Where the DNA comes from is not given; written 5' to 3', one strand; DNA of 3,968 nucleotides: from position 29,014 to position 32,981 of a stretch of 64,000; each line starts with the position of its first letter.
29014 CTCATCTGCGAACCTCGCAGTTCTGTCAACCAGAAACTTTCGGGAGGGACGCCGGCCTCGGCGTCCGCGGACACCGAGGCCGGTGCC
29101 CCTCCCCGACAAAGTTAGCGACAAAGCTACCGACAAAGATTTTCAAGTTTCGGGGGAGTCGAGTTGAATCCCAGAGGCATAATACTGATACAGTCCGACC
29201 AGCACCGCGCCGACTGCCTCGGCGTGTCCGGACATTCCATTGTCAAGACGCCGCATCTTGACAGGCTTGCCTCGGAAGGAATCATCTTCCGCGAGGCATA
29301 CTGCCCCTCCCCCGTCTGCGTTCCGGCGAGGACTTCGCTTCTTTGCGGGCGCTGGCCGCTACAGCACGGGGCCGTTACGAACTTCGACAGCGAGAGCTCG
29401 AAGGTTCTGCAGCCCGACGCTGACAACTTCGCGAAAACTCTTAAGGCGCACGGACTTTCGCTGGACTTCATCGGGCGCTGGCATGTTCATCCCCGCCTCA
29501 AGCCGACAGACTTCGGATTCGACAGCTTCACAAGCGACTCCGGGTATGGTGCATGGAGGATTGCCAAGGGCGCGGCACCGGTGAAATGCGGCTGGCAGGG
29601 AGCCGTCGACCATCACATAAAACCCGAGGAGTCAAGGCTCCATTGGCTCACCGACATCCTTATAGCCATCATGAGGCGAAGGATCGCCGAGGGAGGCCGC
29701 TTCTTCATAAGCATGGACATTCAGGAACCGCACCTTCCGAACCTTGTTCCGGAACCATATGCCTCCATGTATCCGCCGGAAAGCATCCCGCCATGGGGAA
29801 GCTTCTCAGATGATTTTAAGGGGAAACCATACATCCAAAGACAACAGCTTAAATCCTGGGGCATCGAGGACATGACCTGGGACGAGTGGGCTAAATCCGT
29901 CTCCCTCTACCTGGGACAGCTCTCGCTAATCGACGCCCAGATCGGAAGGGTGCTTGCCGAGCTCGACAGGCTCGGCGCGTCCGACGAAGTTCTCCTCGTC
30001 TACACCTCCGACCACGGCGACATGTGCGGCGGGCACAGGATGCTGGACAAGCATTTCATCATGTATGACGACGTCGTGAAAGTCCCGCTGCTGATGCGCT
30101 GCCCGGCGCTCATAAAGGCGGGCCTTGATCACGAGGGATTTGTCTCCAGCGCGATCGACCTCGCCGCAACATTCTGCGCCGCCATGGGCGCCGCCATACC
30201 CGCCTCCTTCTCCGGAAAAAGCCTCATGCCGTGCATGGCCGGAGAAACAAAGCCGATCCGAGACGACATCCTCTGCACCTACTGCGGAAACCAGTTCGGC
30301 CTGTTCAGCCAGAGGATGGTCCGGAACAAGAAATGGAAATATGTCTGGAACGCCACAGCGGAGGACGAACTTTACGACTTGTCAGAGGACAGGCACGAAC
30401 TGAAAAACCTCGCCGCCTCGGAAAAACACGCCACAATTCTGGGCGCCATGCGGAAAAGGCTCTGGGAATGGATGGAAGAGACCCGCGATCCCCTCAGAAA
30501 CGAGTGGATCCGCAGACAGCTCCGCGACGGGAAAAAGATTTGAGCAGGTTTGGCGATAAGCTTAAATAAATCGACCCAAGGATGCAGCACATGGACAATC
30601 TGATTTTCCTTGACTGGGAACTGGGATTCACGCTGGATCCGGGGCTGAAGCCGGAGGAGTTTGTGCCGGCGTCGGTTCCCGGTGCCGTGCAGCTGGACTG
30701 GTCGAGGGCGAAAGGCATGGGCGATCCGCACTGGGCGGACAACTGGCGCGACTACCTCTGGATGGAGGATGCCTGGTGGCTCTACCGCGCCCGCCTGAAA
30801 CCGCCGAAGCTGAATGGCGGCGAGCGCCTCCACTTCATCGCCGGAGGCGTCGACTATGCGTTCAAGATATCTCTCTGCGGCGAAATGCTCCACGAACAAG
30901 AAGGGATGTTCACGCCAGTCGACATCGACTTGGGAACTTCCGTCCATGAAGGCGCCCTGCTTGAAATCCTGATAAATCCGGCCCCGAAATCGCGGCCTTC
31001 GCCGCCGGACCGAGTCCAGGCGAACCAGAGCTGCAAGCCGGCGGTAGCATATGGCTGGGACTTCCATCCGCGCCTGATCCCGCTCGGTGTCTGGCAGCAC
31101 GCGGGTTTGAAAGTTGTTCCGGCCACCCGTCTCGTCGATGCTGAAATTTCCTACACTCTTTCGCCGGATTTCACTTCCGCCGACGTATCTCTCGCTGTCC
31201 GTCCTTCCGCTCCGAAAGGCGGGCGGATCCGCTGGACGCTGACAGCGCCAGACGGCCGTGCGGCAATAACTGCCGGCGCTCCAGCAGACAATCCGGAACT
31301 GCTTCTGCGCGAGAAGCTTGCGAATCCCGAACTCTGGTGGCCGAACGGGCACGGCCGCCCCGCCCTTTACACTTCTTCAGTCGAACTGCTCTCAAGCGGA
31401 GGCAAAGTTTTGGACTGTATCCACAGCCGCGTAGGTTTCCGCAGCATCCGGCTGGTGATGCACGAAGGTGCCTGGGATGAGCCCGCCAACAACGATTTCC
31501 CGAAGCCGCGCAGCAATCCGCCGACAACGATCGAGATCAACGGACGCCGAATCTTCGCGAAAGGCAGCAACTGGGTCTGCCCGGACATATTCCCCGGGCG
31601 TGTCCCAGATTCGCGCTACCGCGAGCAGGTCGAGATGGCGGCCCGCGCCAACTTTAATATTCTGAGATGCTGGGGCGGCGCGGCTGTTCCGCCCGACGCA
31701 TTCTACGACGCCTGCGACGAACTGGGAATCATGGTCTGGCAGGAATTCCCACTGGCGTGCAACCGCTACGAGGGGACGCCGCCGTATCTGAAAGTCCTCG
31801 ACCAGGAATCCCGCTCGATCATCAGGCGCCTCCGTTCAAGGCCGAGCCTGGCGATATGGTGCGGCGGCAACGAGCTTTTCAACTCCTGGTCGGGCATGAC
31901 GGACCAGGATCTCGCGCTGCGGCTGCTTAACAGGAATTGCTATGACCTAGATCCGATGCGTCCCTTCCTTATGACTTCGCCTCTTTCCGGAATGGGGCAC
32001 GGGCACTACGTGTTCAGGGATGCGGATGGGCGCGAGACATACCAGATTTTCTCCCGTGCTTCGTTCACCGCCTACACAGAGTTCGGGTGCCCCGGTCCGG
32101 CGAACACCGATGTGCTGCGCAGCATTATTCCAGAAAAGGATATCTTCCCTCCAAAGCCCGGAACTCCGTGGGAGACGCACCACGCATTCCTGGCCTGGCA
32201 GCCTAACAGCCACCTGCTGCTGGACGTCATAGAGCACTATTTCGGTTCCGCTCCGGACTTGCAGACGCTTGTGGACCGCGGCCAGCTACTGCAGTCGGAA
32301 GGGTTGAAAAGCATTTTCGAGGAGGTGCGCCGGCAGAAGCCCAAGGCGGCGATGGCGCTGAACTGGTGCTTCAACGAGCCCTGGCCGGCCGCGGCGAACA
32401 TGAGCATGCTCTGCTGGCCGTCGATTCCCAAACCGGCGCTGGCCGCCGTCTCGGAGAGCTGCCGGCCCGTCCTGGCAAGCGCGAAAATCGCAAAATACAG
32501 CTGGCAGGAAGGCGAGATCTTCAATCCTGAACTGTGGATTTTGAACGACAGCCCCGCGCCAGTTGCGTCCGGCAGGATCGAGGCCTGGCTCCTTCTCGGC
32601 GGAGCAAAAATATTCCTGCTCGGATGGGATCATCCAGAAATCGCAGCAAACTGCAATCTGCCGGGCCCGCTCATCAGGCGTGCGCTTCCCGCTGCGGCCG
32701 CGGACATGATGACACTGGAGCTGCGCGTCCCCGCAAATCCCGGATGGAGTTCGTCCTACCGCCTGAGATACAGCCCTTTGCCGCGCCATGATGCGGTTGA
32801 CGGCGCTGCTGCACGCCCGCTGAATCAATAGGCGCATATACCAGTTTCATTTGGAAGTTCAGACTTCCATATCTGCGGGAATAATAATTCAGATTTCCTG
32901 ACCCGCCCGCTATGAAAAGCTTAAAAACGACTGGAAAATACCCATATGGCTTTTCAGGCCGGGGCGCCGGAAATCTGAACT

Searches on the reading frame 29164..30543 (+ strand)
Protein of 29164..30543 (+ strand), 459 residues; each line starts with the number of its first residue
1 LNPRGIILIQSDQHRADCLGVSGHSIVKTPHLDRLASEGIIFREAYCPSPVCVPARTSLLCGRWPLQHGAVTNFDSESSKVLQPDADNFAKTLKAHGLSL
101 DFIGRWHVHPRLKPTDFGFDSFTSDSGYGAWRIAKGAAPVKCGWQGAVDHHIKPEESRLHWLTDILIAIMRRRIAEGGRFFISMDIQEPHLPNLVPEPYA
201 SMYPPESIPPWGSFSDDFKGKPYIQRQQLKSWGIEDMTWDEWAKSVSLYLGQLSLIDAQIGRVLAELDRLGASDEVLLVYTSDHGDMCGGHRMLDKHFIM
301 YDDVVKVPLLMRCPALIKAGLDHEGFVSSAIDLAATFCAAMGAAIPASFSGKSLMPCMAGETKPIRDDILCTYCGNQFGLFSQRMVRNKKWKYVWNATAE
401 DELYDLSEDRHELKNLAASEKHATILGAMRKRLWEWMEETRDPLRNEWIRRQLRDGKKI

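Call 28: search_protein_families(library=pfam, proteins=[window:29164-30543:+], max_evalue=0.01)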
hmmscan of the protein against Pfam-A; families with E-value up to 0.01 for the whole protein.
window:29164-30543:+ (459 aa): 3 families
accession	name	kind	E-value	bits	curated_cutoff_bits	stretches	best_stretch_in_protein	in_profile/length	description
PF00884.28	Sulfatase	-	3.5e-40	138.6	25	1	6-342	3-300/301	Sulfatase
PF16347.10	SGSH_C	-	7.1e-22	78.6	29.3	1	289-436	1-151/154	N-sulphoglucosamine sulphohydrolase, C-terminal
PF01663.27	Phosphodiest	-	8.1e-09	36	23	1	7-74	2-66/342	Type I phosphodiesterase / nucleotide pyrophosphatase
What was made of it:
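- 29164..30543 (+): Neighbouring sulfatase gene (context only, not part of the element). Pfam PF00884, E = 3.5e-40 (call 28).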

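Call 37: find_encoding_contigs(protein=window:29164-30543:+, flank=10000, max_places=6)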
Protein window:29164-30543:+ (459 aa): 2 contigs read that carry it; 2 places shown.
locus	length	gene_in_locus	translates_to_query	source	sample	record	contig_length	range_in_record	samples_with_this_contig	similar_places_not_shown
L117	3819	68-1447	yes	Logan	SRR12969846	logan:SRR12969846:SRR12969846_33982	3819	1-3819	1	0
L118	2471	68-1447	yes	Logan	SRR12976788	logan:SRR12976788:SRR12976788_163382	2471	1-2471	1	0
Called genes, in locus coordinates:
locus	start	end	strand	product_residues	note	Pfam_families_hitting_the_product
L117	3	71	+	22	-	?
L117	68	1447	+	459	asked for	PF00884:Sulfatase, PF01663:Phosphodiest (faint), PF16347:SGSH_C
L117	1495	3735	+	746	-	PF22666:Glyco_hydro_2_N2, PF00703:Glyco_hydro_2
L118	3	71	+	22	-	?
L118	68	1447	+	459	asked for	PF00884:Sulfatase, PF01663:Phosphodiest (faint), PF16347:SGSH_C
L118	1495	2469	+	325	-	?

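Call 47: find_homologous_proteins(query=window:29164-30543:+, max_evalue=1e-100)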
Query window:29164-30543:+ (459 aa): 1194 proteins with E <= 1e-100 among 8000 candidates; the best 120 are listed.
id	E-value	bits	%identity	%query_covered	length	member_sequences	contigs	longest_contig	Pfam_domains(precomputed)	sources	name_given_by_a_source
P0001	0.0e+0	1091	100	100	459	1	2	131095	PF01663.28,PF16347.11,PF00884.29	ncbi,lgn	-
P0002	1.1e-199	682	61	100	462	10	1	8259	PF01663.28,PF16347.11,PF00884.29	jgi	-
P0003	4.2e-196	671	62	100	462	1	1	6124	PF01663.28,PF16347.11,PF00884.29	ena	-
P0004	1.3e-192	659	60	100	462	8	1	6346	PF01663.28,PF16347.11,PF00884.29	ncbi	-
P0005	1.9e-189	649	59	100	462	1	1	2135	PF01663.28,PF16347.11,PF00884.29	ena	-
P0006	3.2e-189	648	59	100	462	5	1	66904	PF01663.28,PF16347.11,PF00884.29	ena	-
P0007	1.5e-187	642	59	100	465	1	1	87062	PF01663.28,PF16347.11,PF00884.29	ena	-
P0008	8.1e-186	637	59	99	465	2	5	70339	PF01663.28,PF16347.11,PF00884.29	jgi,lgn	jgi:arylsulfatase A-like enzyme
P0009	2.7e-185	635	58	100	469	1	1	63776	PF01663.28,PF16347.11,PF00884.29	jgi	jgi:arylsulfatase A-like enzyme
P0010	3.3e-184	631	58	100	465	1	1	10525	PF01663.28,PF16347.11,PF00884.29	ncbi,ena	-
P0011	1.1e-183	630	57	100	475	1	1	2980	PF01663.28,PF16347.11,PF00884.29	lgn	-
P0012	1.1e-183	630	58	100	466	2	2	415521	PF01663.28,PF16347.11,PF00884.29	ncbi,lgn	-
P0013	2.4e-179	615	57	100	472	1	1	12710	PF01663.28,PF16347.11,PF00884.29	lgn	-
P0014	3.1e-169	582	54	100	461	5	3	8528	PF01663.28,PF16347.11,PF00884.29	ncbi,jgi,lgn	-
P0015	8.5e-169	581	54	99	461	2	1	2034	PF01663.28,PF16347.11,PF00884.29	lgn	-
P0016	1.7e-168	580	54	98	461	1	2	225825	PF01663.28,PF16347.11,PF00884.29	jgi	jgi:arylsulfatase A-like enzyme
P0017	2.2e-168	579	55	100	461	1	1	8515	PF16347.11,PF00884.29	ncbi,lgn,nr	ncbi:MAG TPA: sulfatase-like hydrolase/transferase [Caldilineae bacterium]|nr:sulfatase-like hydrola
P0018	3.8e-168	578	53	100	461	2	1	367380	PF01663.28,PF16347.11,PF00884.29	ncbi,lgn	-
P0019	4.9e-168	578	54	99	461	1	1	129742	PF01663.28,PF16347.11,PF00884.29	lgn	-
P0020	7.0e-168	578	54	100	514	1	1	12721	PF01663.28,PF16347.11,PF00884.29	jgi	jgi:arylsulfatase A-like enzyme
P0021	1.6e-167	576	53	99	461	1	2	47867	PF01663.28,PF16347.11,PF00884.29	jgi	-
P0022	5.8e-167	575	54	99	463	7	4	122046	PF01663.28,PF16347.11,PF00884.29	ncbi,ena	-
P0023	6.8e-167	574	53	99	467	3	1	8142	PF01663.28,PF16347.11,PF00884.29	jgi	jgi:arylsulfatase A-like enzyme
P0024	1.6e-166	573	54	99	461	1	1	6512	PF01663.28,PF16347.11,PF00884.29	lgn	-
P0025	2.7e-166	572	54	99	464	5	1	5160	PF01663.28,PF16347.11,PF00884.29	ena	-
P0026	1.4e-165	570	54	100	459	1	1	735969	PF01663.28,PF16347.11,PF00884.29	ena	-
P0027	1.5e-165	570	53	100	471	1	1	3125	PF01663.28,PF16347.11,PF00884.29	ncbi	-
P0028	2.0e-165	569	54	99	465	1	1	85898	PF01663.28,PF16347.11,PF00884.29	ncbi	-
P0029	2.2e-165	569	53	99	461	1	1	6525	PF01663.28,PF16347.11,PF00884.29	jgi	-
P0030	2.7e-165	569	53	100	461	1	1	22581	PF01663.28,PF16347.11,PF00884.29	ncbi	-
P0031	5.3e-165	568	52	99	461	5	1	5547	PF01663.28,PF16347.11,PF00884.29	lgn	-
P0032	8.3e-165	567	54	100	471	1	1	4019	PF01663.28,PF16347.11,PF00884.29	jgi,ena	-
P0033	1.3e-164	567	53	99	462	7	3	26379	PF16347.11,PF00884.29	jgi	-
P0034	5.1e-164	565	52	99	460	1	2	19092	PF16347.11,PF00884.29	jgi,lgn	jgi:arylsulfatase A-like enzyme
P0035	5.1e-164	565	52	99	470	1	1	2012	PF01663.28,PF16347.11,PF00884.29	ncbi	-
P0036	9.1e-164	564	52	100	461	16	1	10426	PF01663.28,PF16347.11,PF00884.29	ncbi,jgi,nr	ncbi:MAG: sulfatase-like hydrolase/transferase [Planctomycetota bacterium]|jgi:arylsulfatase A-like 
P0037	9.4e-164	564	52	99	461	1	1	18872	PF01663.28,PF16347.11,PF00884.29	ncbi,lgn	-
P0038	1.1e-163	564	52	98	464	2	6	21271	PF01663.28,PF16347.11,PF00884.29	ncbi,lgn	-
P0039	2.9e-163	562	52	100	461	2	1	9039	PF01663.28,PF16347.11,PF00884.29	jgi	-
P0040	3.2e-163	562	53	100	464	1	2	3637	PF01663.28,PF16347.11,PF00884.29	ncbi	-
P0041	3.5e-163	562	54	100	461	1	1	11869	PF01663.28,PF16347.11,PF00884.29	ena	-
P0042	3.6e-163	562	51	100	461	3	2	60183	PF01663.28,PF16347.11,PF00884.29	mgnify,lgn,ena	mgnify:CR=1 FL=1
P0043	4.2e-163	562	54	100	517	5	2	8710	PF01663.28,PF16347.11,PF00884.29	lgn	-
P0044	6.0e-163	561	53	100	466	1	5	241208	PF01663.28,PF16347.11,PF00884.29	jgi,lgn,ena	jgi:arylsulfatase A-like enzyme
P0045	6.7e-163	561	52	100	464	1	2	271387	PF01663.28,PF16347.11,PF00884.29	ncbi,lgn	ncbi:MAG: sulfatase-like hydrolase/transferase [Opitutales bacterium]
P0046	6.9e-163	561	53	100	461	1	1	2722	PF01663.28,PF16347.11,PF00884.29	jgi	jgi:arylsulfatase A-like enzyme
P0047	7.2e-163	561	53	99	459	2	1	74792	PF16347.11,PF00884.29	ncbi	-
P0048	7.8e-163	561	54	99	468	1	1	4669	PF01663.28,PF16347.11,PF00884.29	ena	-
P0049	8.6e-163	561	54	99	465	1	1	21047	PF01663.28,PF16347.11,PF00884.29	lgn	-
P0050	9.9e-163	561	53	100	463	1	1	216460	PF01663.28,PF16347.11,PF00884.29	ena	-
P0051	2.1e-162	559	52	100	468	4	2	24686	PF01663.28,PF16347.11,PF00884.29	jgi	-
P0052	2.6e-162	559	52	98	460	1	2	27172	PF01663.28,PF16347.11,PF00884.29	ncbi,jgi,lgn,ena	-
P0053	2.8e-162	559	54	99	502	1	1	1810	PF01663.28,PF16347.11,PF00884.29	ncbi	-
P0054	2.9e-162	559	52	99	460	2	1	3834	PF01663.28,PF16347.11,PF00884.29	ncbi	ncbi:MAG: sulfatase-like hydrolase/transferase [Anaerolineae bacterium]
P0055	3.5e-162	559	53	97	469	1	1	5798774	PF01663.28,PF16347.11,PF00884.29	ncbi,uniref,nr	ncbi:sulfatase-like hydrolase/transferase [Rubellicoccus peritrichatus]|uniref:Sulfatase-like hydrol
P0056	4.6e-162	558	52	100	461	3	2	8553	PF16347.11,PF00884.29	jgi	-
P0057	4.8e-162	558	54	100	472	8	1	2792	PF01663.28,PF16347.11,PF00884.29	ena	-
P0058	6.9e-162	558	53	99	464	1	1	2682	PF01663.28,PF16347.11,PF00884.29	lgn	-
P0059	6.9e-162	558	53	100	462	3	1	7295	PF01663.28,PF16347.11,PF00884.29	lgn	-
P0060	7.6e-162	558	52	100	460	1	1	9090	PF01663.28,PF16347.11,PF00884.29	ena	-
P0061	1.0e-161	557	52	100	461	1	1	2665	PF16347.11,PF00884.29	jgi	jgi:arylsulfatase A-like enzyme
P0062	1.7e-161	557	52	99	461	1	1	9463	PF16347.11,PF00884.29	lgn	-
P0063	1.8e-161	556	53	99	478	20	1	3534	PF01663.28,PF16347.11,PF00884.29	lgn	-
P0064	2.0e-161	556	52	98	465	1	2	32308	PF01663.28,PF16347.11,PF00884.29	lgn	-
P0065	2.2e-161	556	53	99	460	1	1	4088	PF01663.28,PF16347.11,PF00884.29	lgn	-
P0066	2.3e-161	556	52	99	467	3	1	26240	PF01663.28,PF16347.11,PF00884.29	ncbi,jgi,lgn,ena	-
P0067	2.3e-161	556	52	100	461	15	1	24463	PF16347.11,PF00884.29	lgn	-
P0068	2.3e-161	556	52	100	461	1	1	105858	PF01663.28,PF16347.11,PF00884.29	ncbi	-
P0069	2.9e-161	556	53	100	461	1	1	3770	PF01663.28,PF16347.11,PF00884.29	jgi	jgi:arylsulfatase A-like enzyme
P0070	4.0e-161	555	54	99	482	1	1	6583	PF01663.28,PF16347.11,PF00884.29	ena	-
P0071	4.5e-161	555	52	98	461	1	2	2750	PF01663.28,PF16347.11,PF00884.29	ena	-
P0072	4.7e-161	555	51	100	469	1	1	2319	PF01663.28,PF16347.11,PF00884.29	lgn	-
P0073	5.2e-161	555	53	99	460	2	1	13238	PF01663.28,PF16347.11,PF00884.29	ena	-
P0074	5.3e-161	555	53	99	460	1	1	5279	PF01663.28,PF16347.11,PF00884.29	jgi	-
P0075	5.4e-161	555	52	99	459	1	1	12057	PF01663.28,PF16347.11,PF00884.29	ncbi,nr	ncbi:MAG TPA: sulfatase-like hydrolase/transferase [Caldilineaceae bacterium]|nr:sulfatase-like hydr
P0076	8.9e-161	554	53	100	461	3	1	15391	PF01663.28,PF16347.11,PF00884.29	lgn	-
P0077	9.3e-161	554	53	99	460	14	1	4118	PF01663.28,PF16347.11,PF00884.29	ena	-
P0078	9.5e-161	554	53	99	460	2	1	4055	PF01663.28,PF16347.11,PF00884.29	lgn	-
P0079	1.3e-160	554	52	100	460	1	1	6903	PF16347.11,PF00884.29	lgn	-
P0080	1.5e-160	553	54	99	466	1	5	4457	PF01663.28,PF16347.11,PF00884.29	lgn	-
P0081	1.6e-160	553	52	100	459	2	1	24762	PF01663.28,PF16347.11,PF00884.29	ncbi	ncbi:MAG: sulfatase-like hydrolase/transferase [Anaerolineae bacterium]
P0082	1.7e-160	553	52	99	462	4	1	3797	PF01663.28,PF16347.11,PF00884.29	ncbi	-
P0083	1.7e-160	553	52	98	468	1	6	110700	PF01663.28,PF16347.11,PF00884.29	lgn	-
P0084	1.8e-160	553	54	98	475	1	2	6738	PF01663.28,PF16347.11,PF00884.29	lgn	-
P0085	2.1e-160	553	52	98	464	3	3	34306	PF01663.28,PF16347.11,PF00884.29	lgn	-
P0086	3.0e-160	552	53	99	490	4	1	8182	PF01663.28,PF16347.11,PF00884.29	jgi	-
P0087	3.5e-160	552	52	98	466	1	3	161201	PF16347.11,PF00884.29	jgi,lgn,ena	-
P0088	4.0e-160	552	52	99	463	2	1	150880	PF01663.28,PF16347.11,PF00884.29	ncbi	ncbi:MAG: sulfatase-like hydrolase/transferase [Anaerolineae bacterium]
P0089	5.3e-160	552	51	100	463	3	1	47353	PF01663.28,PF16347.11,PF00884.29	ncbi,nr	ncbi:MAG TPA: sulfatase-like hydrolase/transferase [Phycisphaerae bacterium]|nr:sulfatase-like hydro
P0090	6.5e-160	551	52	100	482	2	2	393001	PF01663.28,PF16347.11,PF00884.29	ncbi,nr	ncbi:MAG: sulfatase-like hydrolase/transferase [Ardenticatenaceae bacterium]|nr:sulfatase-like hydro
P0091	6.9e-160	551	53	99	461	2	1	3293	PF16347.11,PF00884.29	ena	-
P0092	7.0e-160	551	53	99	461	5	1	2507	PF01663.28,PF16347.11,PF00884.29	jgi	jgi:arylsulfatase A-like enzyme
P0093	7.2e-160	551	52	99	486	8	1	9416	PF01663.28,PF16347.11,PF00884.29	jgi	-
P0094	1.0e-159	551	52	99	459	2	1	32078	PF01663.28,PF16347.11,PF00884.29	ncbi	-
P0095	1.0e-159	551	53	98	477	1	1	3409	PF01663.28,PF16347.11,PF00884.29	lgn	-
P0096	1.0e-159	551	51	99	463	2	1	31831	PF01663.28,PF16347.11,PF00884.29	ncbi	-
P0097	1.4e-159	550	52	99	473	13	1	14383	PF01663.28,PF16347.11,PF00884.29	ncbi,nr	ncbi:MAG: sulfatase-like hydrolase/transferase [Anaerolineae bacterium]|nr:sulfatase-like hydrolase/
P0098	1.5e-159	550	52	99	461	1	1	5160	PF01663.28,PF16347.11,PF00884.29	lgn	-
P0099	2.0e-159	550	52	100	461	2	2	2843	PF01663.28,PF16347.11,PF00884.29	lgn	-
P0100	2.1e-159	550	53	100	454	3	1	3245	PF01663.28,PF16347.11,PF00884.29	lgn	-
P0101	2.6e-159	549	52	100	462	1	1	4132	PF01663.28,PF16347.11,PF00884.29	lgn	-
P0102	2.6e-159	549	53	100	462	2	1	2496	PF01663.28,PF16347.11,PF00884.29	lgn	-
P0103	2.6e-159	549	52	99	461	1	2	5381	PF01663.28,PF16347.11,PF00884.29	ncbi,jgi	-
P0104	2.8e-159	549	53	99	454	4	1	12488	PF01663.28,PF16347.11,PF00884.29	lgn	-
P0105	2.9e-159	549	51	100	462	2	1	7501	PF01663.28,PF16347.11,PF00884.29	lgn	-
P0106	3.0e-159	549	53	98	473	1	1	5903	PF01663.28,PF16347.11,PF00884.29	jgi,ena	-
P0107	3.2e-159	549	50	99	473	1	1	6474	PF01663.28,PF16347.11,PF00884.29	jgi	jgi:arylsulfatase A-like enzyme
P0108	4.3e-159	549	50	99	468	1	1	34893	PF01663.28,PF16347.11,PF00884.29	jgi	jgi:arylsulfatase A-like enzyme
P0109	4.6e-159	548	54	98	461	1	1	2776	PF16347.11,PF00884.29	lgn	-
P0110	5.0e-159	548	51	100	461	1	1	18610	PF01663.28,PF16347.11,PF00884.29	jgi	jgi:arylsulfatase A-like enzyme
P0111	5.1e-159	548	52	99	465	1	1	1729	PF01663.28,PF16347.11,PF00884.29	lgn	-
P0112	6.4e-159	548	53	98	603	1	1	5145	PF01663.28,PF16347.11,PF00884.29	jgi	jgi:arylsulfatase A-like enzyme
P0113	7.8e-159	548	51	100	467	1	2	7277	PF01663.28,PF16347.11,PF00884.29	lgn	-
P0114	8.0e-159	548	53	99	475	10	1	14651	PF01663.28,PF16347.11,PF00884.29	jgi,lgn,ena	-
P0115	8.3e-159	548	50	99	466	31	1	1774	PF01663.28,PF16347.11,PF00884.29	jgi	-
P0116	1.0e-158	547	53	99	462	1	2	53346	PF01663.28,PF16347.11,PF00884.29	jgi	jgi:arylsulfatase A-like enzyme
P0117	1.1e-158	547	51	99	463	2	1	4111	PF01663.28,PF16347.11,PF00884.29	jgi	jgi:arylsulfatase A-like enzyme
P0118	1.1e-158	547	53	99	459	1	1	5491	PF01663.28,PF16347.11,PF00884.29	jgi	-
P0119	1.2e-158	547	54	98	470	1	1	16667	PF01663.28,PF16347.11,PF00884.29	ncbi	-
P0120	1.2e-158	547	51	100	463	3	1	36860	PF01663.28,PF16347.11,PF00884.29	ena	-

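Call 51: find_encoding_contigs(protein=P0006, flank=4000, max_places=3)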
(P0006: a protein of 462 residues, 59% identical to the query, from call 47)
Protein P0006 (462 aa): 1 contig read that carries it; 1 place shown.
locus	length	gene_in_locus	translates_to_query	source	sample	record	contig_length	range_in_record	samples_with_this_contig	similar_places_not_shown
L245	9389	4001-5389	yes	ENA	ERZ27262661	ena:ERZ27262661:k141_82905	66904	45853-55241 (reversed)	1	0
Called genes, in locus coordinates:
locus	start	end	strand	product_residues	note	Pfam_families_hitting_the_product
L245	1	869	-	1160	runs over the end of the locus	PF13567:DUF4131, PF03772:Competence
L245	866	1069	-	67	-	-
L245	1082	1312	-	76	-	-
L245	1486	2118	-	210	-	PF07963:N_methyl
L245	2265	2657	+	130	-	-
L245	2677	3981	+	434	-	PF03447:NAD_binding_3, PF00742:Homoserine_dh, PF01842:ACT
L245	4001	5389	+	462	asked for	PF00884:Sulfatase, PF01663:Phosphodiest (faint), PF16347:SGSH_C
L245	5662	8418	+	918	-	PF13176:TPR_7 (faint), PF13428:TPR_14 (faint), PF13174:TPR_6 (faint), PF13181:TPR_8 (faint), PF13424:TPR_12, PF13432:TPR_16 (weak), PF00515:TPR_1 (weak), PF07719:TPR_2 (weak), +1 more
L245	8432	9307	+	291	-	PF01545:Cation_efflux, PF16916:ZT_dimer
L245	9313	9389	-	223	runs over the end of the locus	PF01865:PhoU_div, PF01895:PhoU (faint)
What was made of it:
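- Tried and rejected: Conservation at the orthologous sulfatase locus: not testable, because the closest homologue is only 62% identical and the one homologue examined (P0006, 59%) has a different neighbourhood (calls 47, 51).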

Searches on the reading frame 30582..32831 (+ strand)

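Call 28: search_protein_families(library=pfam, proteins=[window:30582-32831:+], max_evalue=0.01)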
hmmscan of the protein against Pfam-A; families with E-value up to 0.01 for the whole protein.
window:30582-32831:+ (749 aa): 3 families
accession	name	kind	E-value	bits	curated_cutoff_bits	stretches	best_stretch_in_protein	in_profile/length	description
PF22666.2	Glyco_hydro_2_N2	-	5.3e-20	72.6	27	1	25-172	9-167/167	Glycosyl hydrolase 2 galactose-binding domain-like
PF00703.27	Glyco_hydro_2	-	1.2e-11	45.7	23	1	182-287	1-109/109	Glycosyl hydrolases family 2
PF02836.23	Glyco_hydro_2_C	-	0.0071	16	21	0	317-461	8-157/302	Glycosyl hydrolases family 2, TIM barrel domain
